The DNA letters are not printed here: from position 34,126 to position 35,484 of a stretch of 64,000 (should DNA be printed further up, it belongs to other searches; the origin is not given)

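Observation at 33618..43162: Eleven-gene operon joining an ADP/CDP-heptose-like line to a split transketolase, a ChoK-fold kinase, a HAD phosphatase and a methyltransferase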

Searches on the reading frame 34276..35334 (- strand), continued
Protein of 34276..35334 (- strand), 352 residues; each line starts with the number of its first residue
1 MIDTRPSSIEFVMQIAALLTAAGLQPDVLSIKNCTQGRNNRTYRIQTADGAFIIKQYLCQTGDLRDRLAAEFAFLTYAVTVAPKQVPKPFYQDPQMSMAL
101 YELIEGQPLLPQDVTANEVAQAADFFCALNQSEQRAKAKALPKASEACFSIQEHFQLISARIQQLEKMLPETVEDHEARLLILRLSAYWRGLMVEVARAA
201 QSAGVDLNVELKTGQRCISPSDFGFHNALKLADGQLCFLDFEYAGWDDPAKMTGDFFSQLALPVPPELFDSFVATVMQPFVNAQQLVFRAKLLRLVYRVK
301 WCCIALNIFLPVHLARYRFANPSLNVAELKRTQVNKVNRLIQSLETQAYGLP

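Call 57: search_protein_families(library=pfam, proteins=[L085:3389-5083:+, L072:11693-12475:+, L056:15938-16966:+, L026:1805-2644:+, L048:8883-9686:+, L075:1454-2353:+, L007:5134-6396:+, L061:7607-8992:+, L036:1920-3335:-, L065:460-1455:+], max_evalue=0.00001)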
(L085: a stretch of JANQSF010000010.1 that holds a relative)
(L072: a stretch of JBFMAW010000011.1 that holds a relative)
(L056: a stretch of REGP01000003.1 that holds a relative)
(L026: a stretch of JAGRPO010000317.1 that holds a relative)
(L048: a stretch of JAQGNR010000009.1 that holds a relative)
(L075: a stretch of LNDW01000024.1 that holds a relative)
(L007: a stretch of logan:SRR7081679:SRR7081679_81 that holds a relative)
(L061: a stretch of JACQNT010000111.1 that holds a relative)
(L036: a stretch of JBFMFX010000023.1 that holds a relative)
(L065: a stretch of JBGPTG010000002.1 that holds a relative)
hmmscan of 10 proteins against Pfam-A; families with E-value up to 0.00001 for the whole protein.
L085:3389-5083:+ (564 aa): 2 families
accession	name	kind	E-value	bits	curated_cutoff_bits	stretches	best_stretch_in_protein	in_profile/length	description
PF00294.29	PfkB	-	5.7e-18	65.7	25.8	1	435-550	182-299/302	pfkB family carbohydrate kinase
PF01467.32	CTP_transf_like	-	1.2e-12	48.6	21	1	75-201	3-130/133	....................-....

L072:11693-12475:+ (260 aa): 4 families
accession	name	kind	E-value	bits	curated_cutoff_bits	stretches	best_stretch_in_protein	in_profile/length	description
PF08241.18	Methyltransf_11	-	3.6e-10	40.8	21.2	1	93-188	1-95/95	Methyltransferase domain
PF08242.18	Methyltransf_12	-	4.1e-10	40.7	30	1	93-186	1-98/98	Methyltransferase domain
PF13649.12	Methyltransf_25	-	9.3e-10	39.5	27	1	92-184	1-97/97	Methyltransferase domain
PF13489.12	Methyltransf_23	-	2.3e-09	37.6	27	1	82-222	13-156/164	Methyltransferase domain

L056:15938-16966:+ (342 aa): 2 families
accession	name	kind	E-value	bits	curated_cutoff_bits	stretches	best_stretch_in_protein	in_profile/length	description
PF04321.23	RmlD_sub_bind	-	7.2e-27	94.6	27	1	35-306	2-273/287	RmlD substrate binding domain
PF01370.27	Epimerase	-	7e-14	52.2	20.9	1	36-195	1-176/240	NAD dependent epimerase/dehydratase family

L026:1805-2644:+ (279 aa): 2 families
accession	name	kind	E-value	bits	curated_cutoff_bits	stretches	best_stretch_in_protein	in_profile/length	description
PF00005.33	ABC_tran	-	3.6e-19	70.2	25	1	75-206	1-135/137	ABC transporter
PF13304.12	AAA_21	-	3.4e-06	27.8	27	0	89-106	3-20/304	AAA domain, putative AbiEii toxin, Type IV TA system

L048:8883-9686:+ (267 aa): 1 family
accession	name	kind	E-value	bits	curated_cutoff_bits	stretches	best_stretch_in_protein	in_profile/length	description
PF05721.19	PhyH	-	2.5e-06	28.4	22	1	136-251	100-211/213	Phytanoyl-CoA dioxygenase (PhyH)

L075:1454-2353:+ (299 aa): 1 family
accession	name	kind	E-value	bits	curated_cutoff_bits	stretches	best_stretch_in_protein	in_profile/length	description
PF01061.29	ABC2_membrane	-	3.2e-16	60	26.9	1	60-261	5-211/211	ABC-2 type transporter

L007:5134-6396:+ (420 aa): 5 families
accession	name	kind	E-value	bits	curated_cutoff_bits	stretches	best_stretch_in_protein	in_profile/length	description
PF13489.12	Methyltransf_23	-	2.1e-27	96.3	27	1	127-269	14-164/164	Methyltransferase domain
PF08242.18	Methyltransf_12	-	1e-13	52.2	30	1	139-226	1-97/98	Methyltransferase domain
PF08241.18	Methyltransf_11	-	1.3e-11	45.4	21.2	1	139-229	1-95/95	Methyltransferase domain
PF13847.12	Methyltransf_31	-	1.4e-10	41.4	27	1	133-233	2-113/145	Methyltransferase domain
PF13649.12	Methyltransf_25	-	2.9e-09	37.9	27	1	139-225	2-97/97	Methyltransferase domain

L061:7607-8992:+ (461 aa): 1 family
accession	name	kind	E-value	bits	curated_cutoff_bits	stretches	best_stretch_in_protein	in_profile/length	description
PF01041.23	DegT_DnrJ_EryC1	-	6.3e-122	407.7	19.8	1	105-451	3-360/360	DegT/DnrJ/EryC1/StrS aminotransferase family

L036:1920-3335:- (471 aa): 0 families

L065:460-1455:+ (331 aa): 4 families
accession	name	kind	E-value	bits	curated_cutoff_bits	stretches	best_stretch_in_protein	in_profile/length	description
PF04321.23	RmlD_sub_bind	-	2.2e-103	345.7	27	1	40-325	2-286/287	RmlD substrate binding domain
PF01370.27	Epimerase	-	9.8e-20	71.4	20.9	1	41-214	1-203/240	NAD dependent epimerase/dehydratase family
PF16363.11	GDP_Man_Dehyd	-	8.5e-09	35.7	27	1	71-183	58-174/332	GDP-mannose 4,6 dehydratase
PF07993.18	NAD_binding_4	-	6.8e-06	25.8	20.1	0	86-190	86-209/258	Male sterility protein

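Call 82: search_protein_families(library=pfam, proteins=[L057:4556-5185:+, L057:8078-8884:+, L057:8874-9374:+, L072:4919-5914:+, L057:764-2689:+, L080:9197-10921:+, L085:12096-12920:+], max_evalue=0.001)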
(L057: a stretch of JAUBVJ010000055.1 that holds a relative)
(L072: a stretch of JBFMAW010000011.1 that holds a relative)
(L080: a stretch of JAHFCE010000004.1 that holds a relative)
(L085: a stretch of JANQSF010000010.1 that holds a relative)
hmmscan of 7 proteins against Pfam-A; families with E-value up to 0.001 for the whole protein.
L057:4556-5185:+ (209 aa): 5 families
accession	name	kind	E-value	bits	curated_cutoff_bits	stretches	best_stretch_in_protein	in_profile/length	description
PF13242.12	Hydrolase_like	-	4.8e-14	52.5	22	1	111-171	2-61/75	HAD-hyrolase-like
PF13419.12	HAD_2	-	1.3e-08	35.6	23.8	1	103-156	125-178/178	Haloacid dehalogenase-like hydrolase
PF00702.32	Hydrolase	-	3.3e-08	34.6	26.4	1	34-150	100-191/191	haloacid dehalogenase-like hydrolase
PF08645.17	PNK3P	-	2.1e-06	28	22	1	12-126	5-109/161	Polynucleotide kinase 3 phosphatase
PF13344.12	Hydrolase_6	-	9.2e-06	26.1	27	1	10-62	1-44/101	Haloacid dehalogenase-like hydrolase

L057:8078-8884:+ (268 aa): 0 families

L057:8874-9374:+ (166 aa): 0 families

L072:4919-5914:+ (331 aa): 1 family
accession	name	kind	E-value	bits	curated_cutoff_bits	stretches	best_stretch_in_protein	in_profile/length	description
PF21570.3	ArgZ-like_C_2nd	-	9.9e-07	29.1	27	1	49-113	1-65/213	Arginine dihydrolase ArgZ-like, C-terminal, Rossmann fold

L057:764-2689:+ (641 aa): 1 family
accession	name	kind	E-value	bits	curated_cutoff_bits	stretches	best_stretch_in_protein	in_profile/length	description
PF05701.16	WEMBL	-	5.1e-07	29.2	35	1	428-514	355-441/562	Weak chloroplast movement under blue light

L080:9197-10921:+ (574 aa): 0 families

L085:12096-12920:+ (274 aa): 13 families
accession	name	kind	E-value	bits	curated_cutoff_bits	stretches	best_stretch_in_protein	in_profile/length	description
PF13649.12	Methyltransf_25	-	1.7e-18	67.6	27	1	67-163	1-97/97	Methyltransferase domain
PF13847.12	Methyltransf_31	-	6.5e-18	65.2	27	1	62-169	2-111/145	Methyltransferase domain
PF08241.18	Methyltransf_11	-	5.3e-16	59.5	21.2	1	68-167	1-95/95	Methyltransferase domain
PF13489.12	Methyltransf_23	-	1.3e-13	51.5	27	1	53-175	12-124/164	Methyltransferase domain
PF08242.18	Methyltransf_12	-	1.7e-13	51.6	30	1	68-164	1-97/98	Methyltransferase domain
PF05401.17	NodS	-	1.3e-09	38.6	24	1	56-168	36-145/201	Nodulation protein S (NodS)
PF02353.26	CMAS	-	6.1e-08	32.7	27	1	42-182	41-179/273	Mycolic acid cyclopropane synthetase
PF01209.24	Ubie_methyltran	-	2e-07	31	20.1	1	61-171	45-155/233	ubiE/COQ5 methyltransferase family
PF05175.20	MTS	-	5e-06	26.7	23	1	63-135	31-104/170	Methyltransferase small domain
PF00891.24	Methyltransf_2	-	7.3e-06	25.9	22.3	1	65-173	64-170/210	O-methyltransferase domain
PF07021.18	MetW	-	0.0001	22.5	21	1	53-140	3-86/193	Methionine biosynthesis protein MetW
PF05891.18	Methyltransf_PK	-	0.00019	21.4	27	1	62-173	54-165/218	AdoMet dependent proline di-methyltransferase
PF01135.25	PCMT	-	0.00024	21.4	20.3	1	29-144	43-157/210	Protein-L-isoaspartate(D-aspartate) O-methyltransferase (PCMT)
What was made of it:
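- The module HAD therefore has a separate role (call 82).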

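Call 84: find_homologous_proteins(query=L090:13911-14846:+, max_evalue=1e-20)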
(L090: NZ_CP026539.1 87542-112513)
Query L090:13911-14846:+ (312 aa): 7587 proteins with E <= 1e-20 among 8000 candidates; the best 120 are listed.
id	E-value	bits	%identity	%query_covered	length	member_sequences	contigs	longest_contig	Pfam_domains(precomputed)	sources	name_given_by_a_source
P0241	1.3e-203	693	99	100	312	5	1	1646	PF17147.10,PF02780.26,PF02779.30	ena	-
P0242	1.9e-160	551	78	98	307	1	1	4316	PF02780.26,PF02779.30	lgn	-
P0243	5.2e-158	543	77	98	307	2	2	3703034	PF02780.26,PF02779.30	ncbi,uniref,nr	ncbi:transketolase family protein [Maridesulfovibrio hydrothermalis]|uniref:Transketolase domain pro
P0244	4.3e-157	540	76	98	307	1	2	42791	PF02780.26,PF02779.30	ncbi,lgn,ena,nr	ncbi:MAG: transketolase [Desulfovibrio sp. S3730MH75]|nr:MAG: transketolase [Desulfovibrio sp. S3730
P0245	6.9e-156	536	77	98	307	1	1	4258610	PF02780.26,PF02779.30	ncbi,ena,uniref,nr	ncbi:transketolase C-terminal domain-containing protein [Maridesulfovibrio sp.]|uniref:transketolase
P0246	1.3e-154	532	76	98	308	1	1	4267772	PF17147.10,PF02780.26,PF02779.30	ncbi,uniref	ncbi:transketolase family protein [Maridesulfovibrio sp. FT414]|uniref:transketolase family protein 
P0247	7.7e-154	529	74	98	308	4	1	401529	PF02780.26,PF02779.30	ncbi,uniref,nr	ncbi:transketolase family protein [Maridesulfovibrio ferrireducens]|uniref:transketolase family prot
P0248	1.6e-153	528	74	98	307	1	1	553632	PF02780.26,PF02779.30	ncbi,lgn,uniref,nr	ncbi:transketolase family protein [Desulfovibrio gilichinskyi]|uniref:Transketolase n=1 Tax=Desulfov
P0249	1.0e-152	526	73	98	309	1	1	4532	PF02780.26,PF02779.30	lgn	-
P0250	5.2e-152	523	74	96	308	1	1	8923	PF02780.26,PF02779.30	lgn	-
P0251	2.6e-150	518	72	98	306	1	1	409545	PF02780.26,PF02779.30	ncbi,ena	-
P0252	1.0e-149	516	72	98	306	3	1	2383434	PF17147.10,PF02780.26,PF02779.30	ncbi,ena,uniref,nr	ncbi:transketolase C-terminal domain-containing protein [Maridesulfovibrio sp.]|uniref:transketolase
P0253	1.5e-149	515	73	98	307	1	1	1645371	PF02780.26,PF02779.30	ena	-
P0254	3.9e-149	514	73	95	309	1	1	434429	PF02780.26,PF02779.30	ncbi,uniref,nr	ncbi:transketolase family protein [Desulfovibrio sp. JC022]|uniref:transketolase family protein n=1 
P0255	9.9e-148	509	71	98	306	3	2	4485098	PF17147.10,PF02780.26,PF02779.30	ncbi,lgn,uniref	ncbi:transketolase family protein [Maridesulfovibrio sp.]|uniref:transketolase family protein n=1 Ta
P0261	1.7e-146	505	71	98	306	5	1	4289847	PF17147.10,PF02780.26,PF02779.30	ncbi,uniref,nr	ncbi:transketolase family protein [Maridesulfovibrio salexigens]|uniref:Transketolase domain protein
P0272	4.9e-126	438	64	99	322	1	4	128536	PF02780.26,PF02779.30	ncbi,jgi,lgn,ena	jgi:transketolase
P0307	9.2e-123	427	63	98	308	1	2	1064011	PF02780.26,PF02779.30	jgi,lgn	-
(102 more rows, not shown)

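Call 86: find_encoding_contigs(protein=P0261, flank=10000, max_places=1)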
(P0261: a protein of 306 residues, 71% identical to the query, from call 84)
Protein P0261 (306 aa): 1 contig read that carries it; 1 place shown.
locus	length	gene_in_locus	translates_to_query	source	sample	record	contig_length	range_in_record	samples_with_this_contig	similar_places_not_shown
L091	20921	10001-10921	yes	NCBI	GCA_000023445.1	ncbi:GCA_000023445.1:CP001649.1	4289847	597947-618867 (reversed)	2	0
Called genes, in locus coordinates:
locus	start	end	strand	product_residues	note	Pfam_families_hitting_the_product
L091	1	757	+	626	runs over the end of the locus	PF13506:Glyco_transf_21, PF13641:Glyco_tranf_2_3, PF00535:Glycos_transf_2, PF10111:Glyco_tranf_2_2, PF13632:Glyco_trans_2_3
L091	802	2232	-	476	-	PF00483:NTP_transferase, PF12804:NTP_transf_3 (weak), PF22640:ManC_GMP_beta-helix, PF01050:MannoseP_isomer, PF07883:Cupin_2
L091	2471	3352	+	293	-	PF03102:NeuB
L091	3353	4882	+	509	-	PF01467:CTP_transf_like, PF00294:PfkB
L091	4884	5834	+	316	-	PF21570:ArgZ-like_C_2nd (weak)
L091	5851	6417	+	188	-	PF13580:SIS_2, PF01380:SIS (faint)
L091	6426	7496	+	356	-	PF04055:Radical_SAM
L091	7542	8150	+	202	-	-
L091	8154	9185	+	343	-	PF01636:APH (weak)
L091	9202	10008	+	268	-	PF00456:Transketolase_N, PF13292:DXP_synthase_N, PF00676:E1_dh, PF09364:XFP_N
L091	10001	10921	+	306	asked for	PF02779:Transket_pyr, PF02780:Transketolase_C, PF17147:PFOR_II (weak)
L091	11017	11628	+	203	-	PF13489:Methyltransf_23, PF13649:Methyltransf_25, PF13847:Methyltransf_31, PF08241:Methyltransf_11, PF08242:Methyltransf_12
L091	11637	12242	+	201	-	-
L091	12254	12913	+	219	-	PF13489:Methyltransf_23, PF13847:Methyltransf_31, PF08241:Methyltransf_11, PF08242:Methyltransf_12, PF13649:Methyltransf_25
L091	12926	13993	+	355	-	PF04055:Radical_SAM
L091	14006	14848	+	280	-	PF01370:Epimerase, PF04321:RmlD_sub_bind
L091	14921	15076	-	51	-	-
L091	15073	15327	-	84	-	-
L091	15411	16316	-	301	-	PF00126:HTH_1, PF03466:LysR_substrate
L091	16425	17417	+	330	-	PF00248:Aldo_ket_red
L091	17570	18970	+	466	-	PF00989:PAS, PF13188:PAS_8 (weak), PF13426:PAS_9, PF00512:HisKA, PF02518:HATPase_c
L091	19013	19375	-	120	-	PF07883:Cupin_2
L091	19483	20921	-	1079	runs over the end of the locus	PF00873:ACR_tran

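Call 87: find_encoding_contigs(protein=P0307, flank=10000, max_places=1)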
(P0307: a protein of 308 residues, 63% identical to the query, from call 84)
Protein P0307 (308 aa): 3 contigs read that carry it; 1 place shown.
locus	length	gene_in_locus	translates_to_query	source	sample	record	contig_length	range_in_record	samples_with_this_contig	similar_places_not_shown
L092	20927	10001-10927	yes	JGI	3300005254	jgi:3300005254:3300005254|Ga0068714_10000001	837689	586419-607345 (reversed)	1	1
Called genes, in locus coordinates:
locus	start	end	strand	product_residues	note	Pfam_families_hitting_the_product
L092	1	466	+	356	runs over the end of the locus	PF01408:GFO_IDH_MocA, PF03447:NAD_binding_3 (weak), PF22725:GFO_IDH_MocA_C3 (faint)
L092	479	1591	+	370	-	PF00155:Aminotran_1_2 (weak), PF01041:DegT_DnrJ_EryC1, PF01212:Beta_elim_lyase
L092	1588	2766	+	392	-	PF13489:Methyltransf_23, PF08241:Methyltransf_11, PF08242:Methyltransf_12, PF13649:Methyltransf_25, PF13847:Methyltransf_31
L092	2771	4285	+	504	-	PF02310:B12-binding, PF04055:Radical_SAM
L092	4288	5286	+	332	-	PF01073:3Beta_HSD, PF01370:Epimerase, PF02719:Polysacc_synt_2 (weak), PF04321:RmlD_sub_bind, PF05368:NmrA, PF07993:NAD_binding_4 (faint), PF13460:NAD_binding_10, PF16363:GDP_Man_Dehyd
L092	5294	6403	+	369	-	PF00155:Aminotran_1_2 (weak), PF01041:DegT_DnrJ_EryC1, PF01212:Beta_elim_lyase (weak)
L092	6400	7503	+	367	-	PF00266:Aminotran_5 (weak), PF01041:DegT_DnrJ_EryC1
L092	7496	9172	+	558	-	-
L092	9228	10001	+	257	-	PF00456:Transketolase_N, PF13292:DXP_synthase_N (weak), PF09364:XFP_N (weak)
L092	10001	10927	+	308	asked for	PF02779:Transket_pyr, PF02780:Transketolase_C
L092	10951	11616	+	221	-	PF13489:Methyltransf_23, PF13847:Methyltransf_31, PF08241:Methyltransf_11, PF08242:Methyltransf_12, PF13649:Methyltransf_25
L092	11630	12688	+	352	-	PF08240:ADH_N, PF16912:Glu_dehyd_C (weak), PF00107:ADH_zinc_N, PF13602:ADH_zinc_N_2 (weak)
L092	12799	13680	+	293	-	PF00685:Sulfotransfer_1 (weak)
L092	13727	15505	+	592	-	PF00664:ABC_membrane, PF00005:ABC_tran, PF02463:SMC_N (faint)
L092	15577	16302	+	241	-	PF02348:CTP_transf_3, PF12804:NTP_transf_3 (weak)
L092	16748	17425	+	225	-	-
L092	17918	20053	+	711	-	-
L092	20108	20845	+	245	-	PF13489:Methyltransf_23, PF08241:Methyltransf_11, PF08242:Methyltransf_12 (weak), PF13649:Methyltransf_25 (weak)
